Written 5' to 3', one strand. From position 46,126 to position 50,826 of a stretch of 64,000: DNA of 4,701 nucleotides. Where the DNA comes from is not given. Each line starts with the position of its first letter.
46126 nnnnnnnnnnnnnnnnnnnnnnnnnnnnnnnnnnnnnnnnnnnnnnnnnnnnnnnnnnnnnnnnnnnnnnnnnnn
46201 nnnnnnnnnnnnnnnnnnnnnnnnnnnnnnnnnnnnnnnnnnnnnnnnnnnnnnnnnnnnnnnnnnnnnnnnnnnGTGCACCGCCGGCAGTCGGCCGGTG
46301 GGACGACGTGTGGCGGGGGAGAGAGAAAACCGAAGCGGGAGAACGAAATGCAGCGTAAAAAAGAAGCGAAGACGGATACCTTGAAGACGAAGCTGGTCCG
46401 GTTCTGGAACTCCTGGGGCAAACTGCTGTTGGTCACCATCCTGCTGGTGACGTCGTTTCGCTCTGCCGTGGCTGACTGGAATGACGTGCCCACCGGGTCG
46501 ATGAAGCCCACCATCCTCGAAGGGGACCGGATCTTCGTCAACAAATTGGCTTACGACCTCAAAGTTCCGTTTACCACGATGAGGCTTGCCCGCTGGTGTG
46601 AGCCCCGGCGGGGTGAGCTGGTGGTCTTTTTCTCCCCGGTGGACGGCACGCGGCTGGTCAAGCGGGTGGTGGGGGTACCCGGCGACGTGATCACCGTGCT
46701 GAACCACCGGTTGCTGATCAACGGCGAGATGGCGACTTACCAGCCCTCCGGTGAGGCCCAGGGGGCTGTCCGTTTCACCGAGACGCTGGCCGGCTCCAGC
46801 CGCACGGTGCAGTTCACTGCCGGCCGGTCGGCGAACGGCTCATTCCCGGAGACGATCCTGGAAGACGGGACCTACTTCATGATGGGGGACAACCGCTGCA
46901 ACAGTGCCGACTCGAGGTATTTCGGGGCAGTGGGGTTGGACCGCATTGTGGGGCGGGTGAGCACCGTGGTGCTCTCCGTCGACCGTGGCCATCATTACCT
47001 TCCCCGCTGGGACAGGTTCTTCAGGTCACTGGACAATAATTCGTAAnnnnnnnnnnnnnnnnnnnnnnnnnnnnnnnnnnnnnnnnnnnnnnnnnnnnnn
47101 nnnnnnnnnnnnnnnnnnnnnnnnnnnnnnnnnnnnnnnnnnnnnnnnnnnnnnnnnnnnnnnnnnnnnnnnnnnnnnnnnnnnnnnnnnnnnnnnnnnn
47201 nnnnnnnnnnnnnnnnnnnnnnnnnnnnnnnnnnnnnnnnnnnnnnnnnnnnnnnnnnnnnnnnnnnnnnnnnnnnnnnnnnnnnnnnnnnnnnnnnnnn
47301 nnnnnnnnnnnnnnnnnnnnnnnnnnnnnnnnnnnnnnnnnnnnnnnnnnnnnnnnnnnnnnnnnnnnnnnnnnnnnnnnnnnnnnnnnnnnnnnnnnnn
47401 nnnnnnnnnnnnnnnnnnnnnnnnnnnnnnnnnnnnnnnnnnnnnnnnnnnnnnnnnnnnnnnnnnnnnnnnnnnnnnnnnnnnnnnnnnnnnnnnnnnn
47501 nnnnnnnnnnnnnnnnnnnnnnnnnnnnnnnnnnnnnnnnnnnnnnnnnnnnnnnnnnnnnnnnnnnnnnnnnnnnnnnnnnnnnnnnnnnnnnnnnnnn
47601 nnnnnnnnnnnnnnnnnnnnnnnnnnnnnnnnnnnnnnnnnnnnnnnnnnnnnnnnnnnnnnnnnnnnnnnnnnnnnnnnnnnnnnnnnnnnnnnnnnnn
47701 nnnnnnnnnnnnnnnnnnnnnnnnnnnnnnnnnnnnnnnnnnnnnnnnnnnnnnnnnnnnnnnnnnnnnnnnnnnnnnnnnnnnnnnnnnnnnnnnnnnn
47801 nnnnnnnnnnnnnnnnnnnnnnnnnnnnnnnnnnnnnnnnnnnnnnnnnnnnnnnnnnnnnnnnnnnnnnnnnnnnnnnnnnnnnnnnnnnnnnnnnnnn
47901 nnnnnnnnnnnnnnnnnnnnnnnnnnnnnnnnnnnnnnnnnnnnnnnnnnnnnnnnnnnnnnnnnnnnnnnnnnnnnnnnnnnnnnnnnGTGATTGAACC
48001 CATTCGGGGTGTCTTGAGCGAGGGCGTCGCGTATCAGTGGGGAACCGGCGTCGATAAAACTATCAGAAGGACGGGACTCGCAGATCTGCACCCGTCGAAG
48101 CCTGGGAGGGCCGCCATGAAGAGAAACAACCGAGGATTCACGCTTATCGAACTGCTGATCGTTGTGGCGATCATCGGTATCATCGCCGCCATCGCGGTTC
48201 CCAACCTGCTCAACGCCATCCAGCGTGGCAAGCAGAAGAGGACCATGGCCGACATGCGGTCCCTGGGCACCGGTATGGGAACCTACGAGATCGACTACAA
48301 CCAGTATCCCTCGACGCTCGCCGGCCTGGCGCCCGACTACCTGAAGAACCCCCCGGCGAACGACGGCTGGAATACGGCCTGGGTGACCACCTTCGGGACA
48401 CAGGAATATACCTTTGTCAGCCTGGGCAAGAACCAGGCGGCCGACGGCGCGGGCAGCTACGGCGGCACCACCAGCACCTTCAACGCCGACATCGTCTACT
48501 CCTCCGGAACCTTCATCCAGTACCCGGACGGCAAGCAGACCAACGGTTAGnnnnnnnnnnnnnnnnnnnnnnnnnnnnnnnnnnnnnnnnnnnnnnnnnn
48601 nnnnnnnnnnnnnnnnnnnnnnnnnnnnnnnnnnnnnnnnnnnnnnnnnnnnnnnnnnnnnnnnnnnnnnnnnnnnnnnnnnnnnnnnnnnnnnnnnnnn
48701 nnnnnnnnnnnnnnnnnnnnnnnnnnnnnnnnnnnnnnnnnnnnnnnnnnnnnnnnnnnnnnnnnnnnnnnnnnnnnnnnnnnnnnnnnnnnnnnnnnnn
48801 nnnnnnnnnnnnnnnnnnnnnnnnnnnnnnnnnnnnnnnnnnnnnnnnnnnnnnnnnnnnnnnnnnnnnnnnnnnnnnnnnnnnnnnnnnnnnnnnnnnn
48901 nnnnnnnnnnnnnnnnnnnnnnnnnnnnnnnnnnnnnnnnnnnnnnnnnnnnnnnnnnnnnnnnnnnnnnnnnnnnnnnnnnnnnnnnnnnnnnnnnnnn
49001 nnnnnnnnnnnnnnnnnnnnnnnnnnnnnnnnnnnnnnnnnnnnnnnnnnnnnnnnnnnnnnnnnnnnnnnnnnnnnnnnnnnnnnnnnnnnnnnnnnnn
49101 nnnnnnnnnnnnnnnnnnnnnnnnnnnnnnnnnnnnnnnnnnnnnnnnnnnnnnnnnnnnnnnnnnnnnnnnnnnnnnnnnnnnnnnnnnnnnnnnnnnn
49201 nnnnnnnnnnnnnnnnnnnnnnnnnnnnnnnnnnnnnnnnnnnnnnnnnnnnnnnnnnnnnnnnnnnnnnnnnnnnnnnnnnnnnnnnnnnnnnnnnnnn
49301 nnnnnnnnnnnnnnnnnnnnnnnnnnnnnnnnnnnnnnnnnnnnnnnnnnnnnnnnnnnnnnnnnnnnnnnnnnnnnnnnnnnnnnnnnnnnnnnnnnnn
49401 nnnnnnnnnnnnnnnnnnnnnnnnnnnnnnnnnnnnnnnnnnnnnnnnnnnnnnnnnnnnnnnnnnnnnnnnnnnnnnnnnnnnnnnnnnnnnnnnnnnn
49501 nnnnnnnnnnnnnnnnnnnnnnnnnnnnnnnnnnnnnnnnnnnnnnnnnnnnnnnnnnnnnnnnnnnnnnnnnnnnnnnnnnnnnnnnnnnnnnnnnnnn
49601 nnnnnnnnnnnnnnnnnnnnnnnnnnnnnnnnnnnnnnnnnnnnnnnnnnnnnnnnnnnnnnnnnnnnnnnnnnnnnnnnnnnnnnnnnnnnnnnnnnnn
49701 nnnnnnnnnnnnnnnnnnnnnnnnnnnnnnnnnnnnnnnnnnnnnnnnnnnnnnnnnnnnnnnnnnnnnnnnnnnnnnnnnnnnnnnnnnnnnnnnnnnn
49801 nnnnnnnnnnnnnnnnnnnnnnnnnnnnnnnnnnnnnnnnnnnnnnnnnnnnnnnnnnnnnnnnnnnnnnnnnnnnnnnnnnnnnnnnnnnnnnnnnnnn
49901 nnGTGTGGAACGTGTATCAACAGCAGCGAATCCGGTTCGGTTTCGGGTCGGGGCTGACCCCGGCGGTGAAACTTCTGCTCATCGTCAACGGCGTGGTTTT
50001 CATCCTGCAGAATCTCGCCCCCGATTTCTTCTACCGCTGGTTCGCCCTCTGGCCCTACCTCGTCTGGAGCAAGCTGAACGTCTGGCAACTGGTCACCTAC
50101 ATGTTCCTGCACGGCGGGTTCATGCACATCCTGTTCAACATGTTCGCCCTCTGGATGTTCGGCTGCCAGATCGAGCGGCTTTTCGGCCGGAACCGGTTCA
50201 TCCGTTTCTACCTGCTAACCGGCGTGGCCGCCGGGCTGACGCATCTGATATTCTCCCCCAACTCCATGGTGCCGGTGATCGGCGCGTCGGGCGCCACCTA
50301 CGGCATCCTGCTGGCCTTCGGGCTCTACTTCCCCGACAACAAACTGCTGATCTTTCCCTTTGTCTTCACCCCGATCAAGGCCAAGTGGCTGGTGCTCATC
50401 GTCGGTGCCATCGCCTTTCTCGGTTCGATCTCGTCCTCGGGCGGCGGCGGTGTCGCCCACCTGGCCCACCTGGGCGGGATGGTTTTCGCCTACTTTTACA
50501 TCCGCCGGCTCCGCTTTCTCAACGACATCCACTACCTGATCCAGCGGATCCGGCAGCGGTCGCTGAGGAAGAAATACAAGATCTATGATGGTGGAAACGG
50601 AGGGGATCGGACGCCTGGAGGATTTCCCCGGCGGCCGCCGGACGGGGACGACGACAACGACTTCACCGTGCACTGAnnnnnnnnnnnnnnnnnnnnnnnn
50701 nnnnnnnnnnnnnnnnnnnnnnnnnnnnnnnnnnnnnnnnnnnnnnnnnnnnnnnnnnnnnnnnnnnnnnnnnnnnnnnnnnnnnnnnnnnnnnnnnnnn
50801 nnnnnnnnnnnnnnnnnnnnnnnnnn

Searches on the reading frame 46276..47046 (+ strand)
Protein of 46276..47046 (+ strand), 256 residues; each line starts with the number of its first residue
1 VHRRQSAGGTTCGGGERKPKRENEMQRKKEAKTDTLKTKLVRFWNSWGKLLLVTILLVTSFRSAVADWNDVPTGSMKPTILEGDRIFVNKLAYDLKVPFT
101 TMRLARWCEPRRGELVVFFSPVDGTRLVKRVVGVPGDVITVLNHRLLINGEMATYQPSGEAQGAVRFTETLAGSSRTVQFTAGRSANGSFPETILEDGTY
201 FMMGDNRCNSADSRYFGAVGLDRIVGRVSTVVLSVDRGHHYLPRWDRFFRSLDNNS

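Call 30: search_protein_families(library=pfam, proteins=[window:46276-47046:+], max_evalue=0.00001)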
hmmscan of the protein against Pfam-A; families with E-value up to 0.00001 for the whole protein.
window:46276-47046:+ (256 aa): 1 family
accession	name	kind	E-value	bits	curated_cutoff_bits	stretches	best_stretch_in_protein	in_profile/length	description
PF10502.14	Peptidase_S26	-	6.2e-40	137.3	22.9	1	45-232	2-167/168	Signal peptidase, peptidase S26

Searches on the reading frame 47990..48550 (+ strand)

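Call 30: search_protein_families(library=pfam, proteins=[window:47990-48550:+], max_evalue=0.00001)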
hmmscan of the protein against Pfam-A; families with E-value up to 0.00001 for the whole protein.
window:47990-48550:+ (186 aa): 2 families
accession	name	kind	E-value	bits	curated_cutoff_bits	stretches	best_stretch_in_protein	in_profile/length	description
PF07963.17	N_methyl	-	7.9e-11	41.5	21.2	1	44-70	1-27/27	Prokaryotic N-terminal methylation motif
PF08334.16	T2SSG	-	9.6e-07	29.3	21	0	72-132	1-61/108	Type II secretion system (T2SS), protein G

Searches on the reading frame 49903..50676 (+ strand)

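Call 30: search_protein_families(library=pfam, proteins=[window:49903-50676:+], max_evalue=0.00001)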
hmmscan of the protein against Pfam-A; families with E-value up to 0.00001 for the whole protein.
window:49903-50676:+ (257 aa): 2 families
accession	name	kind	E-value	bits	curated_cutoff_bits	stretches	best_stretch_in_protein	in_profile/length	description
PF01694.28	Rhomboid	-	1.3e-33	116.6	22.6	1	59-200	3-137/143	Rhomboid domain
PF08551.15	DUF1751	-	1.8e-06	28.9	22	1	59-117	7-65/99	Eukaryotic integral membrane protein (DUF1751)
